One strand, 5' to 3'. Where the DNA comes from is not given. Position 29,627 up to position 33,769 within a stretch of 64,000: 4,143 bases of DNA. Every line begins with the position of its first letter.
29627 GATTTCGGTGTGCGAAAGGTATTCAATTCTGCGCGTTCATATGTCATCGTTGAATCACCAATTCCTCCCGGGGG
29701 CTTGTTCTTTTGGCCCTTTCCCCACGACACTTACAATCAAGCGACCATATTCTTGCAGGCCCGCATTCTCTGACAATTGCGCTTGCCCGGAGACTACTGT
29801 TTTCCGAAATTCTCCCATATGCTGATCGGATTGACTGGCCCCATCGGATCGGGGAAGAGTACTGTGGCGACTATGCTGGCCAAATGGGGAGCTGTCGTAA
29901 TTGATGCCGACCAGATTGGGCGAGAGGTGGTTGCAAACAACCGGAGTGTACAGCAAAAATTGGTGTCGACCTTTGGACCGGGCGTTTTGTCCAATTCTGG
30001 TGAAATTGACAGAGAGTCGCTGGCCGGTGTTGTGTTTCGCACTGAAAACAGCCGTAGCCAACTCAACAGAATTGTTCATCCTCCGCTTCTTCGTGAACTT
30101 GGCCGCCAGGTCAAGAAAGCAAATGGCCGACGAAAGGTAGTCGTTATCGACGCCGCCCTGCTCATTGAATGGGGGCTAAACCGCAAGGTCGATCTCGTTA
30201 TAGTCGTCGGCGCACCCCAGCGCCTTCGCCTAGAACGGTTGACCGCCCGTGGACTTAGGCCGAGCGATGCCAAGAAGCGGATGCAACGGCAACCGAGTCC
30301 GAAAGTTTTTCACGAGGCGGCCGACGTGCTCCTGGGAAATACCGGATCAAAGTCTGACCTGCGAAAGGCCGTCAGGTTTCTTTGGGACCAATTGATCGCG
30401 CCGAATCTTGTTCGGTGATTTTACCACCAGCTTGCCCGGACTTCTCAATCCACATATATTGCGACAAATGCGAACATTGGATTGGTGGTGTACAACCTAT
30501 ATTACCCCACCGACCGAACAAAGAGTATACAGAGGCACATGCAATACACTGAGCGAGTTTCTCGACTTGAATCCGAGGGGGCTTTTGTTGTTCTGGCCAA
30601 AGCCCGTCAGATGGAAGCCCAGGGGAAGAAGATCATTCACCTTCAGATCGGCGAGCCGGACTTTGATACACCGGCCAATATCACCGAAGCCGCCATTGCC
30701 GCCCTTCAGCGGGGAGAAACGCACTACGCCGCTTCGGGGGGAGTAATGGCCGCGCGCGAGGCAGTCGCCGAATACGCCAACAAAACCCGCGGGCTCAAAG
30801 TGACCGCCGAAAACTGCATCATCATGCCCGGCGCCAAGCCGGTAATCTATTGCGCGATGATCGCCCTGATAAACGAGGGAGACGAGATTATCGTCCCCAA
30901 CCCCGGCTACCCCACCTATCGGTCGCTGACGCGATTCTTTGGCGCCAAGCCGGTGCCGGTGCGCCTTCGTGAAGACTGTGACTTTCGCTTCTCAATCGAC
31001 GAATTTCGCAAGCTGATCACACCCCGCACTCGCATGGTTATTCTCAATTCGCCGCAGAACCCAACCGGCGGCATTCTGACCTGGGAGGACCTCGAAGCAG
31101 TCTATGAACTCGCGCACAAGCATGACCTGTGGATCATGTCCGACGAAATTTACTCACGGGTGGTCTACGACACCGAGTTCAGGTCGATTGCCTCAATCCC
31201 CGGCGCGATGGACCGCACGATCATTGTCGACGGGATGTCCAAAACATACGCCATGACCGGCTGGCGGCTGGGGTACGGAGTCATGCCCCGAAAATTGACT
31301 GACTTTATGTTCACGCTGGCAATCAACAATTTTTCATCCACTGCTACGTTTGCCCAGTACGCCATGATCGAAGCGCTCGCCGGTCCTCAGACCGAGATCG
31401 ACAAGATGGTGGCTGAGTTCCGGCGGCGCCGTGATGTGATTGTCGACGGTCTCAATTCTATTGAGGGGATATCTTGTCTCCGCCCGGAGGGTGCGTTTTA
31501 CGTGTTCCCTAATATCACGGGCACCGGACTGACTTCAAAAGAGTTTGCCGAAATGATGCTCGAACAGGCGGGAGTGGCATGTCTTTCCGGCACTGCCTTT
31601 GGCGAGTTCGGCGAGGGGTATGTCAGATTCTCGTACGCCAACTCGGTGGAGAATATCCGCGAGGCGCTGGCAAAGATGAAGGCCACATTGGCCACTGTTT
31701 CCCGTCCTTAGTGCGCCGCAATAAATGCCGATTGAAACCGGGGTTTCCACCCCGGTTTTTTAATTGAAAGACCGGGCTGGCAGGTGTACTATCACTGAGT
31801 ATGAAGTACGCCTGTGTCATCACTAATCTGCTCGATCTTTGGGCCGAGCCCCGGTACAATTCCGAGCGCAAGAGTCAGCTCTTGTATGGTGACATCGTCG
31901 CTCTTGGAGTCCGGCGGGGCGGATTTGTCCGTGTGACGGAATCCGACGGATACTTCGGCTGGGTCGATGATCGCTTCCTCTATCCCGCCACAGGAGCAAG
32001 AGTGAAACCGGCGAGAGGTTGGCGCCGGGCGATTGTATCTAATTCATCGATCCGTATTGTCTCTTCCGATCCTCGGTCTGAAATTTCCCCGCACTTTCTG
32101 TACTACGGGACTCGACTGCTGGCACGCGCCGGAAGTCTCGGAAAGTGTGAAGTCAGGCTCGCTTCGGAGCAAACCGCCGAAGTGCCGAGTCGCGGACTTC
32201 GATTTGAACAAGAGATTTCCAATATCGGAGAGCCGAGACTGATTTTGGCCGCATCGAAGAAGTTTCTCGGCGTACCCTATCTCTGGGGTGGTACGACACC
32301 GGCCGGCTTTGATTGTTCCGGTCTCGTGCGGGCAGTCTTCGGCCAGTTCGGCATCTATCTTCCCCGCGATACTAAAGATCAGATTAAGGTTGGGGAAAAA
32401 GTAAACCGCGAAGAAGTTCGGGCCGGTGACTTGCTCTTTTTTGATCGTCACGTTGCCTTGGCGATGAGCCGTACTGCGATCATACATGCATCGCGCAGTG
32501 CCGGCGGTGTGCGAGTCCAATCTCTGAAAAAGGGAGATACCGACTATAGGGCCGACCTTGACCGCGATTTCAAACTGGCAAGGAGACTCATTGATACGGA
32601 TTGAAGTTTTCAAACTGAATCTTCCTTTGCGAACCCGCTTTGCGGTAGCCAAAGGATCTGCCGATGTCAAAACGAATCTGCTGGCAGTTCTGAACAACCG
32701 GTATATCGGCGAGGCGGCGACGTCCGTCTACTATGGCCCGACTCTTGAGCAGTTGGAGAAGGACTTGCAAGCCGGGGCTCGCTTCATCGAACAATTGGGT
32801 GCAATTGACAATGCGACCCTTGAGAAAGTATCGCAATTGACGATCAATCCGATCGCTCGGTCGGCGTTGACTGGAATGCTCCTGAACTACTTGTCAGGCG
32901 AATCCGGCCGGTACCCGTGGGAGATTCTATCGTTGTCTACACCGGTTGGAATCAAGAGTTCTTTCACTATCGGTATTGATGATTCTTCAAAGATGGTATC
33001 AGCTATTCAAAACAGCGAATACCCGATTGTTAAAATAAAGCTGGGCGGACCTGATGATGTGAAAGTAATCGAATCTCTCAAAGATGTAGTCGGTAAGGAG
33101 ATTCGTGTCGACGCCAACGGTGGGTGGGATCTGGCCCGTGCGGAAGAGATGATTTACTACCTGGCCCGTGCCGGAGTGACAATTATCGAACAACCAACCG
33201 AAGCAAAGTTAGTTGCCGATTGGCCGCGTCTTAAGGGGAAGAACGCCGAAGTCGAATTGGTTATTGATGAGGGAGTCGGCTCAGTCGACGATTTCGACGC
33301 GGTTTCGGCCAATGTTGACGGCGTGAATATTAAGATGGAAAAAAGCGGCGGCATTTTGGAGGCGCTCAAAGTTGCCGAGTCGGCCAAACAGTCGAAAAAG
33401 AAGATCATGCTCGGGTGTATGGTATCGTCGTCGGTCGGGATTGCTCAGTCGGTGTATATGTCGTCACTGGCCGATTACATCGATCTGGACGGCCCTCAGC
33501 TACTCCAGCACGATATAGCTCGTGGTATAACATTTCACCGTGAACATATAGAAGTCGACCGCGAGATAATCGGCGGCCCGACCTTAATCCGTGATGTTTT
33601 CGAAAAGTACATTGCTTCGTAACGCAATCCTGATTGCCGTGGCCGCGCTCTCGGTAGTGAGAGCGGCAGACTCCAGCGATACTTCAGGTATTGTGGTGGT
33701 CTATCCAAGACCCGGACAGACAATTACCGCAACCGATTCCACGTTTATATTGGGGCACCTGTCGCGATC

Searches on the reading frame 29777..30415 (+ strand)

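Call 91: search_protein_families(library=pfam, proteins=[window:29777-30415:+], max_evalue=0.00001)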
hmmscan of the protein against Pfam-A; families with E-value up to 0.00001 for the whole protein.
window:29777-30415:+ (213 aa): 3 families
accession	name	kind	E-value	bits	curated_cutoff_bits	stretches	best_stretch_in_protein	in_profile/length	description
PF01121.26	CoaE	-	1.5e-42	145.7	27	1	15-192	1-178/180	Dephospho-CoA kinase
PF13238.12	AAA_18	-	1.2e-08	35.9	29.4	1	17-165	1-118/128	AAA domain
PF13671.12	AAA_33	-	4e-08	34.1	27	1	16-161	1-121/143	AAA domain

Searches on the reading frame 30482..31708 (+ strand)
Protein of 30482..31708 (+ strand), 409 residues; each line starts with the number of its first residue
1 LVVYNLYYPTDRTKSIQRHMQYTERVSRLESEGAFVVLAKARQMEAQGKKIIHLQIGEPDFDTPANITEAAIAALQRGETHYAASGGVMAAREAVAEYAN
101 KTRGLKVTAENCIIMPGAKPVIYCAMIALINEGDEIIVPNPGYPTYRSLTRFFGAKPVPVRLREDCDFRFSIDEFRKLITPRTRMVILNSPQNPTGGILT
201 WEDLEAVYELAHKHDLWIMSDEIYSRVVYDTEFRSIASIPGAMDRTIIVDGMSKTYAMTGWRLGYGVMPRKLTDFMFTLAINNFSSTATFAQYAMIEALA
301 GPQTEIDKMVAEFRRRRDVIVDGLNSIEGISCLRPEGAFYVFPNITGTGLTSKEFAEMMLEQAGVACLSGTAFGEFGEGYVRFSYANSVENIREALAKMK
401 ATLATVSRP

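Call 91: search_protein_families(library=pfam, proteins=[window:30482-31708:+], max_evalue=0.00001)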
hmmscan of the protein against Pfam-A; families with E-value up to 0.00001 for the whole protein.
window:30482-31708:+ (409 aa): 5 families
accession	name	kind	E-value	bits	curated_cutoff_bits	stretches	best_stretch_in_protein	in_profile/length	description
PF00155.27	Aminotran_1_2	-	1.4e-70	238.8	19.7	1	50-397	2-359/361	Aminotransferase class I and II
PF01053.26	Cys_Met_Meta_PP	-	9.4e-11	41.3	27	1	109-224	67-176/381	Cys/Met metabolism PLP-dependent enzyme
PF01041.23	DegT_DnrJ_EryC1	-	8.8e-07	28.9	19.8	1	129-221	60-145/360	DegT/DnrJ/EryC1/StrS aminotransferase family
PF00266.25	Aminotran_5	-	3.5e-06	26.7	21.5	0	111-221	63-175/371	Aminotransferase class-V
PF01212.27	Beta_elim_lyase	-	9.6e-06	25.6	27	0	66-221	13-168/288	Beta-eliminating lyase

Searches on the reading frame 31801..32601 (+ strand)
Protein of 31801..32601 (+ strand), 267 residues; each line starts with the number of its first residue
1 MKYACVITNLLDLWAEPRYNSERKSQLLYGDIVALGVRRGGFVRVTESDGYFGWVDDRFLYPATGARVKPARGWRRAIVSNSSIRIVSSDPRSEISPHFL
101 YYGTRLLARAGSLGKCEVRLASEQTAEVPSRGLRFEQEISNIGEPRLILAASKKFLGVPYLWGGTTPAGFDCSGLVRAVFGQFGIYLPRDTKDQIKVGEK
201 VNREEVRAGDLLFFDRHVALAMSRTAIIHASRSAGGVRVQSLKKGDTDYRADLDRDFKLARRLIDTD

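Call 91: search_protein_families(library=pfam, proteins=[window:31801-32601:+], max_evalue=0.00001)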
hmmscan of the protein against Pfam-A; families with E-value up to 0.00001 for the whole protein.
window:31801-32601:+ (267 aa): 2 families
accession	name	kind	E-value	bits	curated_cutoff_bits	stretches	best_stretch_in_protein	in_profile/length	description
PF00877.26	NLPC_P60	-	3.7e-24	85.2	23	1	157-245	1-94/105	NlpC/P60 family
PF18348.7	SH3_16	-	1.8e-07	31.2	25.8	1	15-57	3-46/49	Bacterial dipeptidyl-peptidase Sh3 domain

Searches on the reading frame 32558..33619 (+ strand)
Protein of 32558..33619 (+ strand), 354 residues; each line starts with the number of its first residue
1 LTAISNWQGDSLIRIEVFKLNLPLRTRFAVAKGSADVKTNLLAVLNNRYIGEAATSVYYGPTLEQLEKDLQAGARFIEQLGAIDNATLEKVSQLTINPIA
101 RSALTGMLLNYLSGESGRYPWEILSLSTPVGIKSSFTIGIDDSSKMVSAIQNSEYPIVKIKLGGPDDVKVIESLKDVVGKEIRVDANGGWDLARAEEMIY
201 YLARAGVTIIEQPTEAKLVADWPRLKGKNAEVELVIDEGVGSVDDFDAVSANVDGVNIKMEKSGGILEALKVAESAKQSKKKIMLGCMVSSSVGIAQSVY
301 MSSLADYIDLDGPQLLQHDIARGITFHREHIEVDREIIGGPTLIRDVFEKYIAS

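Call 91: search_protein_families(library=pfam, proteins=[window:32558-33619:+], max_evalue=0.00001)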
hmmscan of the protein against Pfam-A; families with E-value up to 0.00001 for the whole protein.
window:32558-33619:+ (354 aa): 1 family
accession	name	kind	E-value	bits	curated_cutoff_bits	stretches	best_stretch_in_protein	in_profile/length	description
PF13378.12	MR_MLE_C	-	3.6e-26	92.7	29.4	1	150-304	10-170/219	Enolase C-terminal domain-like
